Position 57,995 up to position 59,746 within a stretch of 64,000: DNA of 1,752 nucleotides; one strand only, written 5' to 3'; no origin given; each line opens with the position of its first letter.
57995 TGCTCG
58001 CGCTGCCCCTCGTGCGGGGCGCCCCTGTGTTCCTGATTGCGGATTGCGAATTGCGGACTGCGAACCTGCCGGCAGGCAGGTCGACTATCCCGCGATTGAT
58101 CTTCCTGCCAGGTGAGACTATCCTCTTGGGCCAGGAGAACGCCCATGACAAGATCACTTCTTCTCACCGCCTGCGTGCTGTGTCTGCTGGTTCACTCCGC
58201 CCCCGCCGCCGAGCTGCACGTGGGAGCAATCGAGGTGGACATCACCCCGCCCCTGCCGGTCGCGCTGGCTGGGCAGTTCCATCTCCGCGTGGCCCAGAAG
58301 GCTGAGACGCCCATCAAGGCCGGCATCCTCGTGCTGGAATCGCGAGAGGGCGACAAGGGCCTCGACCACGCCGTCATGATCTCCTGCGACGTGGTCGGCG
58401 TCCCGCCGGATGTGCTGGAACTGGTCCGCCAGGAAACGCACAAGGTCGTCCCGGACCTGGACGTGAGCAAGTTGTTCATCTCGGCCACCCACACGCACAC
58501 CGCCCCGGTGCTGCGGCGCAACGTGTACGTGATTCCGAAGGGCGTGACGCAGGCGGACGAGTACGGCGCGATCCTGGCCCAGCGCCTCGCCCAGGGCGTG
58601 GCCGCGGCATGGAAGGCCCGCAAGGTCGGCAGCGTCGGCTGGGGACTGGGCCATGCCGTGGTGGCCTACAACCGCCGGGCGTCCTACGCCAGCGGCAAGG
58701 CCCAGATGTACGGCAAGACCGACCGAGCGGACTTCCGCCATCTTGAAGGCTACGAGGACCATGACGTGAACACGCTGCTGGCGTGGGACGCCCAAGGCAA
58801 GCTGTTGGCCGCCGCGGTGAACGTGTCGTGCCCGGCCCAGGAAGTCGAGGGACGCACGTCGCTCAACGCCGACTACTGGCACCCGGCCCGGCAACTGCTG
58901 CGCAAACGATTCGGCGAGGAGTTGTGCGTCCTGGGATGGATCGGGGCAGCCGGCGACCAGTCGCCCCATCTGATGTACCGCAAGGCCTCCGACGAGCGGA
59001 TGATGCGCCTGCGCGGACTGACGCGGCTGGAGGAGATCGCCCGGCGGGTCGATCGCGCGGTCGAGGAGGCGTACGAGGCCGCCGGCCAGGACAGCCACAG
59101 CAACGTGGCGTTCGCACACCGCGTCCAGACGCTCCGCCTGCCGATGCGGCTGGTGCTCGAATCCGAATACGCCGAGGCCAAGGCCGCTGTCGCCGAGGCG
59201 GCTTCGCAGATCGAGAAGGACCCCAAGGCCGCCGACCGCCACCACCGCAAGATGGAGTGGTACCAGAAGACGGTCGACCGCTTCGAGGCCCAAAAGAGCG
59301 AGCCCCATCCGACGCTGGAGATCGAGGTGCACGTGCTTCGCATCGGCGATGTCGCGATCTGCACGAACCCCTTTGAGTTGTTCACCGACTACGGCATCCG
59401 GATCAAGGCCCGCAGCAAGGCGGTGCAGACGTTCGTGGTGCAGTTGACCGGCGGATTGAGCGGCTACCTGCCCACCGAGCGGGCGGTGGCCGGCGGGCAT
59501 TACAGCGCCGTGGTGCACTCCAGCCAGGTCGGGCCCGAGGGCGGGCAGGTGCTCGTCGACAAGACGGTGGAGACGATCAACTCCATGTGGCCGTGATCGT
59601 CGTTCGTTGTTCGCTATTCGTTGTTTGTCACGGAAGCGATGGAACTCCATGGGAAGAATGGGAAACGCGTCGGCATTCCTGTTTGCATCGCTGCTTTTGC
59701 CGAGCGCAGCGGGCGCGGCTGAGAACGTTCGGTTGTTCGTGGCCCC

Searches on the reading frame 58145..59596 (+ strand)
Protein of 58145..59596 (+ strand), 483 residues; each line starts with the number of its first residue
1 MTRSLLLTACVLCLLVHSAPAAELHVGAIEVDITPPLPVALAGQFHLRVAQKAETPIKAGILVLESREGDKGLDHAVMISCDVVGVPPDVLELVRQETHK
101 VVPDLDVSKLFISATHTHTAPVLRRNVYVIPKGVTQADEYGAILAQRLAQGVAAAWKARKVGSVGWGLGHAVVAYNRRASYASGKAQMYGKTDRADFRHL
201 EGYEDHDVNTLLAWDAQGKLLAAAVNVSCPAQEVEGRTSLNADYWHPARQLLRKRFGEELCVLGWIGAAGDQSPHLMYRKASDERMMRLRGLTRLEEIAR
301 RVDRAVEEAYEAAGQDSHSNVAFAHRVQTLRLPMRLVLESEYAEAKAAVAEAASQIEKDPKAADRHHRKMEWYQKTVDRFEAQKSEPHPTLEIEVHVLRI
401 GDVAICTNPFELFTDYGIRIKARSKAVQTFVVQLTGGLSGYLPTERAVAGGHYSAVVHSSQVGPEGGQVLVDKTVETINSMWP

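Call 21: find_encoding_contigs(protein=window:58145-59596:+, flank=10000, max_places=10)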
Protein window:58145-59596:+ (483 aa): 16 contigs read that carry it; 10 places shown.
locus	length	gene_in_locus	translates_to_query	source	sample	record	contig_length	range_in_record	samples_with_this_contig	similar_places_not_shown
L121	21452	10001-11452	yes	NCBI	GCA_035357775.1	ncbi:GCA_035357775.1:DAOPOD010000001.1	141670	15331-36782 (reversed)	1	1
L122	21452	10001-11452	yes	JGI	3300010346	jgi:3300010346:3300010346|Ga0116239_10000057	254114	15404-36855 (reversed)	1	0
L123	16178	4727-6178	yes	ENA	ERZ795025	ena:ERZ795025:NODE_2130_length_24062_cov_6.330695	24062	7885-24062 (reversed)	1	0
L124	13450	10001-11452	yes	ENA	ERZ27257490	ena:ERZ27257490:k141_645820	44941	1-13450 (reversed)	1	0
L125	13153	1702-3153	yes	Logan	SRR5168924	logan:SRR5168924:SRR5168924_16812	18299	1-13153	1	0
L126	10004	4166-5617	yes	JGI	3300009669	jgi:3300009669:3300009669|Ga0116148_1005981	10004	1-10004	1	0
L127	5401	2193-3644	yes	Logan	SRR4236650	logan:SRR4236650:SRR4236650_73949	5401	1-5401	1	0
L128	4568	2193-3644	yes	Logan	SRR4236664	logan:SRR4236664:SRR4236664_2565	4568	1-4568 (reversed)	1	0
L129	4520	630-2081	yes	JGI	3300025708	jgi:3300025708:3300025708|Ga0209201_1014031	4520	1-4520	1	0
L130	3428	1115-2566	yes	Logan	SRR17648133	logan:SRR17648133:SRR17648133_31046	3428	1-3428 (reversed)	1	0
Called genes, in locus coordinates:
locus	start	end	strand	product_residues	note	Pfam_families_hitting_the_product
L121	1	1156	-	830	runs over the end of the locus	PF22113:Mtrc-MtrF_II-IV_dom (weak), PF02335:Cytochrom_C552 (weak), PF13646:HEAT_2, PF13432:TPR_16 (weak), PF13432:TPR_16 (weak), PF23914:TPR_CcmH_CycH (weak), PF13432:TPR_16, PF13424:TPR_12 (weak), +14 more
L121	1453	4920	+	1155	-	PF13860:FlgD_ig (weak), PF13449:Phytase-like (faint), PF01436:NHL (faint)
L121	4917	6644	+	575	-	-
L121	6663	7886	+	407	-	PF12704:MacB_PCD, PF02687:FtsX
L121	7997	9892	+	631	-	PF00317:Ribonuc_red_lgN, PF02867:Ribonuc_red_lgC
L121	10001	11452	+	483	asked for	-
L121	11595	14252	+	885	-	PF22842:Pel9A-like_beta_helix, PF21231:GH141_M (weak), PF05048:NosD (faint), PF13229:Beta_helix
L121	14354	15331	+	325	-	PF01207:Dus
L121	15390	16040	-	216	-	PF00072:Response_reg, PF08281:Sigma70_r4_2 (weak), PF00196:GerE, PF13384:HTH_23 (faint)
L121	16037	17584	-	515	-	PF00989:PAS, PF08447:PAS_3, PF00989:PAS, PF08448:PAS_4, PF13426:PAS_9 (weak), PF08447:PAS_3 (weak), PF07730:HisKA_3, PF02518:HATPase_c, +1 more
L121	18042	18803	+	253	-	PF02666:PS_Dcarbxylase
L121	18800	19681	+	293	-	PF01066:CDP-OH_P_transf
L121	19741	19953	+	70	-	-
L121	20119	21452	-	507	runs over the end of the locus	PF01554:MatE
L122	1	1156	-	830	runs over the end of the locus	PF22113:Mtrc-MtrF_II-IV_dom (weak), PF02335:Cytochrom_C552 (weak), PF13646:HEAT_2, PF13432:TPR_16 (weak), PF13432:TPR_16 (weak), PF23914:TPR_CcmH_CycH (weak), PF13432:TPR_16, PF13424:TPR_12 (weak), +14 more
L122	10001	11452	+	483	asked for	-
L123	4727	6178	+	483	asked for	-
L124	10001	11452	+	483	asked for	-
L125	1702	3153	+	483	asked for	-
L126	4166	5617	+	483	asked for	-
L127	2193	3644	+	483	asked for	-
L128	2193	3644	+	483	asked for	-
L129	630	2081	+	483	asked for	-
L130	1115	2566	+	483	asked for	-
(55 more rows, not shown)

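Call 33: find_related_loci(query=window:58145-59596:+, collection=metagenome_contigs, flank=4000)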
Query window:58145-59596:+ (483 aa) in metagenome_contigs; peptide patterns used: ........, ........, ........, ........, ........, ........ (x = any residue, [..] = any of these).
135 stretches matched a pattern; 70 encode a relative of the query (tblastn E <= 1e-3); 70 distinct loci.
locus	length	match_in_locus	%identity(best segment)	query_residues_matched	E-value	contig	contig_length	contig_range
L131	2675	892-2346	63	1-482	0e+0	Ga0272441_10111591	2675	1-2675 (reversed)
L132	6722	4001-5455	63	1-482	0e+0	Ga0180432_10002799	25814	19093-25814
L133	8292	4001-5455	63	1-482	0e+0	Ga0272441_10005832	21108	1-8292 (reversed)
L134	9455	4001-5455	63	1-482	0e+0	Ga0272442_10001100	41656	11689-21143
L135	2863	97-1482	62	21-482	0e+0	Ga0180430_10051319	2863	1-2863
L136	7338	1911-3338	59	5-482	0e+0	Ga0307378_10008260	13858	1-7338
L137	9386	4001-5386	63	21-482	0e+0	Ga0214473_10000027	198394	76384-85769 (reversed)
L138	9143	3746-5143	59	9-483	0e+0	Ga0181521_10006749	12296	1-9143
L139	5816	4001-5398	59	9-483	0e+0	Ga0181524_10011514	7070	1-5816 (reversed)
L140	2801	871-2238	59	21-482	0e+0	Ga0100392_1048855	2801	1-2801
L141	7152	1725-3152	57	6-483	1e-180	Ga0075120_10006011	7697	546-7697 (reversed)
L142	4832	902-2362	54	4-483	0e+0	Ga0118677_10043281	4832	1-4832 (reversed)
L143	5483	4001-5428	58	1-483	6e-180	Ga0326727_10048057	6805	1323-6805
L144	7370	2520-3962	55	6-482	3e-175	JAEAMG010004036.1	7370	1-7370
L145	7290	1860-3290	53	12-482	6e-173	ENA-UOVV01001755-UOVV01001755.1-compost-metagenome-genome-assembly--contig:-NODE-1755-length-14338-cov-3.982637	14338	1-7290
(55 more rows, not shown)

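Call 60: find_homologous_proteins(query=window:58145-59596:+, max_evalue=1e-50)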
Query window:58145-59596:+ (483 aa): 5833 proteins with E <= 1e-50 among 8000 candidates; the best 120 are listed.
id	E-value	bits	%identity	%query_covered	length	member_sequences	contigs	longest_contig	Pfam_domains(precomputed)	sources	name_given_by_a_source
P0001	0.0e+0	1018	93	100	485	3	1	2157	-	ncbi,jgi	-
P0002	2.8e-259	879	79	100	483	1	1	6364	-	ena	-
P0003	6.8e-238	808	53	92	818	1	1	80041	PF04734.19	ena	-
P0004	1.4e-216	738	67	99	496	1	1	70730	PF04734.19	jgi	jgi:hypothetical protein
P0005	2.1e-216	737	68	100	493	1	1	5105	PF04734.19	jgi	jgi:hypothetical protein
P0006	6.9e-215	732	67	100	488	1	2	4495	-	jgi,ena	-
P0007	3.2e-212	724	67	99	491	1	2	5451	PF04734.19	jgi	-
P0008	5.4e-212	723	65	100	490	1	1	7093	PF04734.19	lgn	-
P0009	1.6e-211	721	67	100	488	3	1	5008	-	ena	-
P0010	3.3e-211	720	66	100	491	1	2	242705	PF04734.19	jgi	jgi:hypothetical protein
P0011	8.9e-211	719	67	99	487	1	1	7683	-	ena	-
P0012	1.4e-210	718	66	100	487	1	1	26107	PF04734.19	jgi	jgi:hypothetical protein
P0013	2.5e-210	717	70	95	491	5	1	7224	-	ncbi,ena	-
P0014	2.6e-210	717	66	100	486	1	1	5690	PF04734.19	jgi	jgi:hypothetical protein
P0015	3.5e-210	717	65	100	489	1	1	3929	PF04734.19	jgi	jgi:hypothetical protein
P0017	1.5e-209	715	66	100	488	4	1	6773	PF04734.19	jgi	-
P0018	6.4e-209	713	65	100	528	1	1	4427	PF04734.19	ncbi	-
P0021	1.6e-208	711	66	100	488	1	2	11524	PF04734.19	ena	-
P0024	2.0e-207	708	65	100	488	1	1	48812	PF04734.19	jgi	-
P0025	2.3e-207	708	65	99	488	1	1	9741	PF04734.19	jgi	-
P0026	3.4e-207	707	65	99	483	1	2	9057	PF04734.19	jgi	-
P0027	4.9e-207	706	66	100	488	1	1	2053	PF04734.19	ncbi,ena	-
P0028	5.3e-207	706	66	100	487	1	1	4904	PF04734.19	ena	-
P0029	7.9e-207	706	64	100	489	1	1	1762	PF04734.19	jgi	jgi:hypothetical protein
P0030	1.1e-206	705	64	100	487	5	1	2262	PF04734.19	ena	-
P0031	2.4e-206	704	65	100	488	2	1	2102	PF04734.19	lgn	-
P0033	2.8e-206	704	67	99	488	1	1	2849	PF04734.19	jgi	-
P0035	4.1e-206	703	65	100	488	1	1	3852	PF04734.19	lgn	-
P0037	6.3e-206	703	65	100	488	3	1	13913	PF04734.19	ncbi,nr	ncbi:MAG: hypothetical protein AMK72_02695 [Planctomycetes bacterium SM23_25]|nr:MAG: hypothetical p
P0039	3.2e-205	700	65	98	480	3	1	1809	PF04734.19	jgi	jgi:hypothetical protein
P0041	3.6e-205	700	63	100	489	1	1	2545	PF04734.19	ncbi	-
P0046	1.1e-204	699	65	96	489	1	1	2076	PF04734.19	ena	-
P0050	2.1e-204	698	64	100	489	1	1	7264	PF04734.19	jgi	-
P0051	2.8e-204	697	66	95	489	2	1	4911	PF04734.19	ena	-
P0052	3.8e-204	697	66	98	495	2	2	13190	PF04734.19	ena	-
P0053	4.0e-204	697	64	99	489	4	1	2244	PF04734.19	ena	-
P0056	8.0e-204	696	63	100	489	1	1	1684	PF04734.19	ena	-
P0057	8.0e-204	696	64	98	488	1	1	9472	PF04734.19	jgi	-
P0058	1.1e-203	695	63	100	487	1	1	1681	PF04734.19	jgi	jgi:hypothetical protein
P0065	2.7e-203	694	64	99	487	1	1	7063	PF04734.19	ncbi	-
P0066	3.5e-203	694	64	98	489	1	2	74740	PF04734.19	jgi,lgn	-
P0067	5.4e-203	693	62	100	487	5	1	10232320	PF04734.19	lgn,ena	-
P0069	7.9e-203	693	64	98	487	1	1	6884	PF04734.19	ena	-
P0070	9.8e-203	692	63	100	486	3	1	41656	PF04734.19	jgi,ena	-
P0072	2.2e-202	691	63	99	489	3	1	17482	PF04734.19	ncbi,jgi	ncbi:MAG: hypothetical protein ACYSTT_01725 [Planctomycetota bacterium]|jgi:hypothetical protein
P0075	3.4e-202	690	65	96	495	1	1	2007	PF04734.19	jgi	jgi:hypothetical protein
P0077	5.1e-202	690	66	96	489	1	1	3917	PF04734.19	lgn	-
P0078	5.1e-202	690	62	100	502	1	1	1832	PF04734.19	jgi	jgi:hypothetical protein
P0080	6.6e-202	690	62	100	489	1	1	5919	PF04734.19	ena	-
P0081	7.8e-202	689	63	97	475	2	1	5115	PF04734.19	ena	-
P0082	1.9e-201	688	64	100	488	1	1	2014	PF04734.19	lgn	-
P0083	2.6e-201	688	62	100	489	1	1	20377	PF04734.19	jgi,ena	-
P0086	3.5e-201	687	63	100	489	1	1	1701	PF04734.19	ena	-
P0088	5.4e-201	687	64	99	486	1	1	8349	PF04734.19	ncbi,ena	-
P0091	1.2e-200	685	63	98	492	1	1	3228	PF04734.19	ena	-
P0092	1.3e-200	685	62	100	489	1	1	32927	PF04734.19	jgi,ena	-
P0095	1.6e-200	685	62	98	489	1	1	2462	PF04734.19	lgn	-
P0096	2.3e-200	684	63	100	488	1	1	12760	PF04734.19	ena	-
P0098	3.0e-200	684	63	98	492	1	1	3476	PF04734.19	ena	-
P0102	6.4e-200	683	62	100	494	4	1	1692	PF04734.19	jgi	-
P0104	9.6e-200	682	63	100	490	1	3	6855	PF04734.19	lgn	-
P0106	1.2e-199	682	64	99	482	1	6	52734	PF04734.19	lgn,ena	-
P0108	1.8e-199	681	65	95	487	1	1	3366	PF04734.19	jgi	-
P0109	2.2e-199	681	62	100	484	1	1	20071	PF04734.19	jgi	jgi:hypothetical protein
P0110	2.4e-199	681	63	100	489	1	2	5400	PF04734.19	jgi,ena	-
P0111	4.4e-199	680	65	96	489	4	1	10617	PF04734.19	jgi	-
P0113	5.5e-199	680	63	99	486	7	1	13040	PF04734.19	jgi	jgi:hypothetical protein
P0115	7.8e-199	679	62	99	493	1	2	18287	PF04734.19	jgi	-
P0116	7.8e-199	679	62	99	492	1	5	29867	PF04734.19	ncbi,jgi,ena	-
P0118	9.1e-199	679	61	100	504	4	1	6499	PF04734.19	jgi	jgi:hypothetical protein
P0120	1.1e-198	679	62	100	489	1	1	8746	PF04734.19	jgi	jgi:hypothetical protein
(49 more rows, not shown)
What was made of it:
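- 58145..59596 (+): Downstream gene, neutral/alkaline ceramidase-like (PF04734 in homologues). Calls 21 and 60.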

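Call 61: find_encoding_contigs(protein=P0001, flank=6000, max_places=3)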
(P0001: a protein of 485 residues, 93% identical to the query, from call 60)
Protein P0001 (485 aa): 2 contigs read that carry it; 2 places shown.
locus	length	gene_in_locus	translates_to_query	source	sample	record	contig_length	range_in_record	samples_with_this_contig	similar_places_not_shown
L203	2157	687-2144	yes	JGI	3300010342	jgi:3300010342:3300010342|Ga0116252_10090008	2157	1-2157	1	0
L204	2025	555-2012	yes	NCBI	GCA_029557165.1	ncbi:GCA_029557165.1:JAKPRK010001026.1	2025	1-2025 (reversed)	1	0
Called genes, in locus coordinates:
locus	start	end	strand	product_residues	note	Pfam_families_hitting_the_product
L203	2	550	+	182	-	?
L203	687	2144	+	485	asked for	-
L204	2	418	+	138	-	?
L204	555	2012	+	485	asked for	-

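Call 62: find_encoding_contigs(protein=P0002, flank=6000, max_places=3)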
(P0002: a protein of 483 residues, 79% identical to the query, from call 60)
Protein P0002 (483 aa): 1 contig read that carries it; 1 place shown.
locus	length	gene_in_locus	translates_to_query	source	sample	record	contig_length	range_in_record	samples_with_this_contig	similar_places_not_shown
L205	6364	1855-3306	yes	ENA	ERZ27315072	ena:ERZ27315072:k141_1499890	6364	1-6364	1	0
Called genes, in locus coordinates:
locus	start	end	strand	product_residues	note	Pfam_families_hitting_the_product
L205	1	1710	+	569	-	?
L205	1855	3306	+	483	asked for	-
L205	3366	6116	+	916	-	PF22842:Pel9A-like_beta_helix, PF21231:GH141_M (weak), PF05048:NosD (faint), PF13229:Beta_helix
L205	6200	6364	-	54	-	?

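Call 63: find_encoding_contigs(protein=P0013, flank=6000, max_places=3)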
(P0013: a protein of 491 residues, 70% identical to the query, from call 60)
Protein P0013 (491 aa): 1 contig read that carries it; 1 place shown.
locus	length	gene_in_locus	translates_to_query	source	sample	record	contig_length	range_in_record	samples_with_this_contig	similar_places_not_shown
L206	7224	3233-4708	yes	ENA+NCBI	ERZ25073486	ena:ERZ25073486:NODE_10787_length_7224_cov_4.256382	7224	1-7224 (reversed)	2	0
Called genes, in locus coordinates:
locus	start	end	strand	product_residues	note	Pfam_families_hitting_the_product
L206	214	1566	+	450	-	PF01408:GFO_IDH_MocA, PF19051:GFO_IDH_MocA_C2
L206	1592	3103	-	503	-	PF00884:Sulfatase, PF01663:Phosphodiest (weak), PF16347:SGSH_C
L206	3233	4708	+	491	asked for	-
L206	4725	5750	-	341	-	-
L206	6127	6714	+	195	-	PF05635:23S_rRNA_IVP (faint)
